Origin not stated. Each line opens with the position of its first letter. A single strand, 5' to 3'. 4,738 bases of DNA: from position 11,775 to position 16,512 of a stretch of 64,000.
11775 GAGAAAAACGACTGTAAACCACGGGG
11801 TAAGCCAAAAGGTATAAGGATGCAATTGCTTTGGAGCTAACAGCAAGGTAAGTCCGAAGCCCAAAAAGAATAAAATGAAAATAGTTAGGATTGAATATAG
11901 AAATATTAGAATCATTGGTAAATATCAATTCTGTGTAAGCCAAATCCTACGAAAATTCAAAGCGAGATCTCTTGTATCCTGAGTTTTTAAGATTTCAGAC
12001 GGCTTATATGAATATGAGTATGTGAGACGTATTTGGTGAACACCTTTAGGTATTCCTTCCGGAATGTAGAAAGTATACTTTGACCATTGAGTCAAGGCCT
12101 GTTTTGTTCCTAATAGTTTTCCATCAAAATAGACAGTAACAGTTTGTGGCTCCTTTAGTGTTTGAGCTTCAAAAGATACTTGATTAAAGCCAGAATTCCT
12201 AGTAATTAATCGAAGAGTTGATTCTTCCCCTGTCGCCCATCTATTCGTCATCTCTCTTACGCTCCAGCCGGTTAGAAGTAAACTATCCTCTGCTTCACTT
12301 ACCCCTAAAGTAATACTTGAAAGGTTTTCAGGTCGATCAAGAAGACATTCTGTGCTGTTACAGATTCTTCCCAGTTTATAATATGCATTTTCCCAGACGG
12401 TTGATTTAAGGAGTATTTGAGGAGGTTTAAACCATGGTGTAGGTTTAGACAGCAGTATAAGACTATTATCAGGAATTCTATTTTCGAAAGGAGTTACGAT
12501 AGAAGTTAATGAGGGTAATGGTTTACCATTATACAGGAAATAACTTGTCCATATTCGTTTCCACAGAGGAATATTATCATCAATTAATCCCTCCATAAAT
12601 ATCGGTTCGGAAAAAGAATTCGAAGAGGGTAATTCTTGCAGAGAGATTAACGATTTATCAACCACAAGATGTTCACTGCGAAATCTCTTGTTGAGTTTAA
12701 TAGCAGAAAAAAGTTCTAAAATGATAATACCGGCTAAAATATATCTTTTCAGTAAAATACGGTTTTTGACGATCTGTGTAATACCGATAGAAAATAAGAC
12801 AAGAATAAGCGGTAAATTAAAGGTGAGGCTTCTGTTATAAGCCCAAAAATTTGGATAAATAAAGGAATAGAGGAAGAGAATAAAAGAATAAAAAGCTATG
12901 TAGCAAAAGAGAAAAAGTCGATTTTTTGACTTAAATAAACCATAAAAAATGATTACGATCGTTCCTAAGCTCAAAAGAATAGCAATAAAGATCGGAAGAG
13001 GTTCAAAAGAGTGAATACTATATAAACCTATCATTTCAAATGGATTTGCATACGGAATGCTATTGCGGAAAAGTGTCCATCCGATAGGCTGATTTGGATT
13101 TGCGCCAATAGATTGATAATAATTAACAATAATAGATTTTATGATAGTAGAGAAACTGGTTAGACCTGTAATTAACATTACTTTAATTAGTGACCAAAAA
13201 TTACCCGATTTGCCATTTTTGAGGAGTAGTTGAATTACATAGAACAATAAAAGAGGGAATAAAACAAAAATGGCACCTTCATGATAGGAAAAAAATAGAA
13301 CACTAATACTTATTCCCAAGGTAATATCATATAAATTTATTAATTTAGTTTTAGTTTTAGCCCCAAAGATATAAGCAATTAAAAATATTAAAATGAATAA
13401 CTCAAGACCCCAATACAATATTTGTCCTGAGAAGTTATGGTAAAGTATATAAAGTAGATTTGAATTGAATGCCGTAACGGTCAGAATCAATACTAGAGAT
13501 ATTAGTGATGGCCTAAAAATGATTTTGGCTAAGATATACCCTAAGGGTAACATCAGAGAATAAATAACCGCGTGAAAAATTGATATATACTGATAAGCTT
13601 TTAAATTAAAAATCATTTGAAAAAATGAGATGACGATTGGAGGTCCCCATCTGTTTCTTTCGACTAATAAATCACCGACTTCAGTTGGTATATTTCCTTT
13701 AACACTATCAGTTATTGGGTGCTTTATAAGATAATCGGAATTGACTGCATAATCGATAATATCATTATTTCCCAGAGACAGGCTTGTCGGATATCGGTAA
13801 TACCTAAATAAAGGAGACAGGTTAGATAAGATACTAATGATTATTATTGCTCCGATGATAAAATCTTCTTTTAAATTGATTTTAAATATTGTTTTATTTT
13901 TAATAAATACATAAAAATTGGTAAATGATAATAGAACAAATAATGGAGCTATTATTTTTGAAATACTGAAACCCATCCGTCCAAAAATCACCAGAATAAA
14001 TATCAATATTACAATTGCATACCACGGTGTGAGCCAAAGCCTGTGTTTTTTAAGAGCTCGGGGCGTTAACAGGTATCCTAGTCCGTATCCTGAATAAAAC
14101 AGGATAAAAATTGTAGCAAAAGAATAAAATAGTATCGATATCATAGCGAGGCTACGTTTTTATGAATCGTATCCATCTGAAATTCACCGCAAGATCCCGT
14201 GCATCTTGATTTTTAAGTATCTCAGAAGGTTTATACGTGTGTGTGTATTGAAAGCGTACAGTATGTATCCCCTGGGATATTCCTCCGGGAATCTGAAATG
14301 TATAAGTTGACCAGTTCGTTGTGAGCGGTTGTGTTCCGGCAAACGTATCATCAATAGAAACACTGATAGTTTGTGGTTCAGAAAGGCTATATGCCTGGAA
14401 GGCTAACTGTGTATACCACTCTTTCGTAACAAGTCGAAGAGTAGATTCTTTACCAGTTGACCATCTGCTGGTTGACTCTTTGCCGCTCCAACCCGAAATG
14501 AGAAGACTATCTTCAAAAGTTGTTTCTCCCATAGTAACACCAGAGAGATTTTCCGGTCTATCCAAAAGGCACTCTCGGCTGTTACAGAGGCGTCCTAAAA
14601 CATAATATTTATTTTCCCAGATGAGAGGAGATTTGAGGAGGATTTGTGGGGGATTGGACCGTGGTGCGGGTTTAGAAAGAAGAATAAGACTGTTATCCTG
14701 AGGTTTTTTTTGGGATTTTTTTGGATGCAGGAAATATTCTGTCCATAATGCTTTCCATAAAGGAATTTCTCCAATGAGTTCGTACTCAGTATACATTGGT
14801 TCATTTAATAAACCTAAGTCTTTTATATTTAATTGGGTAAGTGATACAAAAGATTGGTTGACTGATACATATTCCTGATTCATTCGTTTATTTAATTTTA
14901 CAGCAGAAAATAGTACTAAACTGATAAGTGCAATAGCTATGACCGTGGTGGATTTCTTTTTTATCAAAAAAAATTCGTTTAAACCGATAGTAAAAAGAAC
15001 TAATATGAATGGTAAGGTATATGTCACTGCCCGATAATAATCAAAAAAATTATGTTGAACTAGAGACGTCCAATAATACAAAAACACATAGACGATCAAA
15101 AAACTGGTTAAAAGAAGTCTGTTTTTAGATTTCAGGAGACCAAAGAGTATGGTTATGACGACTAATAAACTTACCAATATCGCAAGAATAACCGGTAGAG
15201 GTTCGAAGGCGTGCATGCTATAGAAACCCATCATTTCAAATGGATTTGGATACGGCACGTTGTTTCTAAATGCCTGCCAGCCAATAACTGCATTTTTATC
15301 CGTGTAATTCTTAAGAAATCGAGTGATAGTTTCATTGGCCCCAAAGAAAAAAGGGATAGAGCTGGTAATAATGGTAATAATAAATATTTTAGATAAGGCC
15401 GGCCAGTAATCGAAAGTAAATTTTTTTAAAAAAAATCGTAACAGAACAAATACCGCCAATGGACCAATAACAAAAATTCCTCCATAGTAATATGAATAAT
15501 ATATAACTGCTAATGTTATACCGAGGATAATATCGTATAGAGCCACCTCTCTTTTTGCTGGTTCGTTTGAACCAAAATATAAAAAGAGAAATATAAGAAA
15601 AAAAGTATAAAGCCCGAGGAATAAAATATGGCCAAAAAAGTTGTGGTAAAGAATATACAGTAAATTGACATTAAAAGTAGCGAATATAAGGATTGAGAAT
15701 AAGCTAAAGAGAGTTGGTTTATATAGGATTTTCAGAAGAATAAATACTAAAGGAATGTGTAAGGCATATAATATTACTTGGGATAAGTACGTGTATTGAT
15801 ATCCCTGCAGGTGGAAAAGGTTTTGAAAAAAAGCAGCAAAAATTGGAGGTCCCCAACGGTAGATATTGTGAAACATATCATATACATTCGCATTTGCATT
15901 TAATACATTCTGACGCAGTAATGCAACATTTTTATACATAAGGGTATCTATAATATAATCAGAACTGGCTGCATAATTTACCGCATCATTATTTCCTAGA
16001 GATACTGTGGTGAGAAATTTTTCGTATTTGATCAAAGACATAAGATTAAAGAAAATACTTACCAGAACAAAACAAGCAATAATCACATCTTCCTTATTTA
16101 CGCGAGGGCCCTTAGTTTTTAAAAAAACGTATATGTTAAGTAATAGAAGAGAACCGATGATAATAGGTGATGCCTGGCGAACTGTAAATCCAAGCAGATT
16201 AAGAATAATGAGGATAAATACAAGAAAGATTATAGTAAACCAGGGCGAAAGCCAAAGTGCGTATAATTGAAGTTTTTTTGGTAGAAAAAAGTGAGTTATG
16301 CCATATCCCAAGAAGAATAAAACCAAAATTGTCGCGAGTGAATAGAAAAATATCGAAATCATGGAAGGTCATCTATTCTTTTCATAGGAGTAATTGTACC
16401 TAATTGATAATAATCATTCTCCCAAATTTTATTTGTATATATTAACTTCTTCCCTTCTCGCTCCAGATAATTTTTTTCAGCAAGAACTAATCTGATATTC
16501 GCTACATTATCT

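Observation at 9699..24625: Operon of seven tandem paralogous giant polytopic membrane proteins (two subfamilies) of unassigned family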

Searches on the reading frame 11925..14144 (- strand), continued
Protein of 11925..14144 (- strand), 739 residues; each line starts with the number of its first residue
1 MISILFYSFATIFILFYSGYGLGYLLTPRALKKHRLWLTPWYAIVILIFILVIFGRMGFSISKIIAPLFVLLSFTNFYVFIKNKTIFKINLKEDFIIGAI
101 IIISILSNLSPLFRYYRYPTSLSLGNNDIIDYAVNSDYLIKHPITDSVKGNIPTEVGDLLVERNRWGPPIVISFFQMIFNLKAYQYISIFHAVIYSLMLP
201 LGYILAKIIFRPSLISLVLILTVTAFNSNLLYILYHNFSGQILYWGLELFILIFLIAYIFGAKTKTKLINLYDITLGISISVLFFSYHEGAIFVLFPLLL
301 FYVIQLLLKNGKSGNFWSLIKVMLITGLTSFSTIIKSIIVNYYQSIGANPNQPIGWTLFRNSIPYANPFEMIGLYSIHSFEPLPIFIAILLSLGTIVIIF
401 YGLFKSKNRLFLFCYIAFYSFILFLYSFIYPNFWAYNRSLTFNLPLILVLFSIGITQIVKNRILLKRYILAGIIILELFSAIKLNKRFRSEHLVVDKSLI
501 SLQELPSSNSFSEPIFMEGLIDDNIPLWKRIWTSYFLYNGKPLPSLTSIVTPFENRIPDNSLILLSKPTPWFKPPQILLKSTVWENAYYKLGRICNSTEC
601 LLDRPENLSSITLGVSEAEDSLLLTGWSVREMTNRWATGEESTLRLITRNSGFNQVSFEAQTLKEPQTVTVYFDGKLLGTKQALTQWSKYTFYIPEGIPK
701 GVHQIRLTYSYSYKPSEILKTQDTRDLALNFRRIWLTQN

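Call 97: list_cluster_members(proteins=[window:11928-14144:-, window:22370-24625:-, window:16362-18170:-])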
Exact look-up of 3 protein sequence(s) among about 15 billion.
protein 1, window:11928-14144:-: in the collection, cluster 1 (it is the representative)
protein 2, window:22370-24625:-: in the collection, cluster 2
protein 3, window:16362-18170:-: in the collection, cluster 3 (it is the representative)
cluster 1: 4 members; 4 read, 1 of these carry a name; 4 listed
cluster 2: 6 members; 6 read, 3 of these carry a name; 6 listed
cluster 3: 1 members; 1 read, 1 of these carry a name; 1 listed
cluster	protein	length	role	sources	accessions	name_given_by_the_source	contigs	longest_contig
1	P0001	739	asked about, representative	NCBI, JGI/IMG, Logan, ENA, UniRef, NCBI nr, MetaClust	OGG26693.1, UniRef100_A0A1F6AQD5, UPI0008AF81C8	hypothetical protein A2960_00780 [Candidatus Gottesmanbacteria bacterium ... | Glycosyltransferase RgtA/B/C/D-like domain-containing protein n=1 Tax=Candidatus ... | MAG: hypothetical protein A2960_00780 [Candidatus Gottesmanbacteria bacterium ...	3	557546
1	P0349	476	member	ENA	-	-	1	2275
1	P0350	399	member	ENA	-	-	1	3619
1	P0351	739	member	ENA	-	-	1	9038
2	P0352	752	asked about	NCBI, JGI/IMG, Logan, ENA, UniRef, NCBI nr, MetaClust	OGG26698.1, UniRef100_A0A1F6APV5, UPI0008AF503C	hypothetical protein A2960_00805 [Candidatus Gottesmanbacteria bacterium ... | Glycosyltransferase RgtA/B/C/D-like domain-containing protein n=1 Tax=Candidatus ... | MAG: hypothetical protein A2960_00805 [Candidatus Gottesmanbacteria bacterium ...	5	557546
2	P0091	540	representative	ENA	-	-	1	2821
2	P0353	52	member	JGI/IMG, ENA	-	hypothetical protein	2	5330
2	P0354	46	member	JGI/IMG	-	hypothetical protein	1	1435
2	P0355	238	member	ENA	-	-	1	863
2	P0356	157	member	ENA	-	-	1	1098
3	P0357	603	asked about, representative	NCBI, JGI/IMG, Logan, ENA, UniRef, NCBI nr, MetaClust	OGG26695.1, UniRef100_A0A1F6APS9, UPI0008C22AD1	hypothetical protein A2960_00790 [Candidatus Gottesmanbacteria bacterium ... | Glycosyltransferase RgtA/B/C/D-like domain-containing protein n=1 Tax=Candidatus ... | MAG: hypothetical protein A2960_00790 [Candidatus Gottesmanbacteria bacterium ...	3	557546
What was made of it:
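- Closest known: ArnT / RgtA-D. Same: UniRef names G2, G4 and G7 'Glycosyltransferase RgtA/B/C/D-like domain-containing protein' (call 97).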

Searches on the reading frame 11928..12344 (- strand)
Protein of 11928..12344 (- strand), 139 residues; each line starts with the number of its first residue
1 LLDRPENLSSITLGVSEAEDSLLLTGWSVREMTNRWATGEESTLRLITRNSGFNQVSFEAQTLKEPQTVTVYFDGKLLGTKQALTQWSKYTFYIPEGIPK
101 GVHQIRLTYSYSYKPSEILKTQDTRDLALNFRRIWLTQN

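Call 84: search_solved_structures(query=A5, max_evalue=10)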
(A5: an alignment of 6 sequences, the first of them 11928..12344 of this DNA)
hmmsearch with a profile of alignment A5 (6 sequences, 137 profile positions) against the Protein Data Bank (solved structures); distinct sequences matched with E-value up to 10: 7.
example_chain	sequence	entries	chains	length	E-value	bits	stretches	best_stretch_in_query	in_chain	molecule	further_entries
2n3z_A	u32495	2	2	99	0.045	16.9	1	40-105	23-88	OR446 | De novo designed protein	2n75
2qc1_B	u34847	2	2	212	0.47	13.6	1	62-135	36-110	Acetylcholine receptor subunit alpha | Acetylcholine receptor subunit alpha 1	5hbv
5hbt_B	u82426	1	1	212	0.51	13.5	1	64-136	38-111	Acetylcholine receptor subunit alpha 1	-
4aai_A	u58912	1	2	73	0.57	13.3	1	48-105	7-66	ORF E73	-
6ifo_F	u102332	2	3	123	0.75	13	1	40-95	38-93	AcrIIA2 | Anti-CRISPR protein AcrIIA2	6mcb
4f2f_A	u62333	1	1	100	0.82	12.8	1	93-119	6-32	Cation-transporting ATPase, E1-E2 family protein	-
6llq_A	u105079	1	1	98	1.2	12.4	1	40-105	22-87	VAL88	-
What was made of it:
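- On CBM35/CBM6-like carbohydrate-binding modules: A PDB profile search found nothing meaningful (call 84).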

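Call 85: search_protein_families(library=pfam, proteins=[window:11928-12344:-], max_evalue=1)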
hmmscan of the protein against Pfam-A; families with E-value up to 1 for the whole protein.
window:11928-12344:- (139 aa): 4 families
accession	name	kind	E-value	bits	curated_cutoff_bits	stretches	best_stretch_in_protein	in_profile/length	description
PF16640.11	Big_3_5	-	0.0079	17.2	35.5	1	65-110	27-70/88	Bacterial Ig-like domain (group 3)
PF16841.11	CBM60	-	0.043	14.7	28.2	1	61-110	9-56/91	Ca-dependent carbohydrate-binding module xylan-binding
PF21226.3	MalQ_N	-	0.14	13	24.1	1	85-108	54-77/91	MalQ N-terminal beta sandwich domain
PF19906.4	CGDB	-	0.21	11.9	27.6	0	92-111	89-108/112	C-glycoside deglycosidase beta subunit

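Call 95: find_homologous_proteins(query=A5, max_evalue=0.001)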
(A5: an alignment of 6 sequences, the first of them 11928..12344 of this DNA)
Query A5 (6 sequences) (139 aa, profile of the alignment): 3 proteins with E <= 0.001 among 1195 candidates.
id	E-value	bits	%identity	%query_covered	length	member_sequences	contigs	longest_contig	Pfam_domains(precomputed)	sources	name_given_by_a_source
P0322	3.4e-51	191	57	96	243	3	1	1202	-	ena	-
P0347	7.7e-45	170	60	100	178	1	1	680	-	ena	-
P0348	6.2e-28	115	27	81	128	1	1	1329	-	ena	-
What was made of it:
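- Tried and rejected: It returned only three fragments because of word-index limits (call 95).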

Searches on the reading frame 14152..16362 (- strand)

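Call 4: search_protein_families(library=pfam, proteins=[window:14152-16362:-], max_evalue=1)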
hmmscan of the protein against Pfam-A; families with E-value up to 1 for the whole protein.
window:14152-16362:- (736 aa): 0 families

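Call 5: search_protein_families(library=ncbifam, proteins=[window:14152-16362:-], max_evalue=1)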
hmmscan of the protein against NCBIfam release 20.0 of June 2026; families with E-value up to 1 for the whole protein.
window:14152-16362:- (736 aa): 1 family
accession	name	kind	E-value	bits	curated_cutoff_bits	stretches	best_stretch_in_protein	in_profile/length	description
NF047321.1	SCO7613_CTERM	domain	0.012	15.3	45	0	18-75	80-136/188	SCO7613 C-terminal domain-containing membrane protein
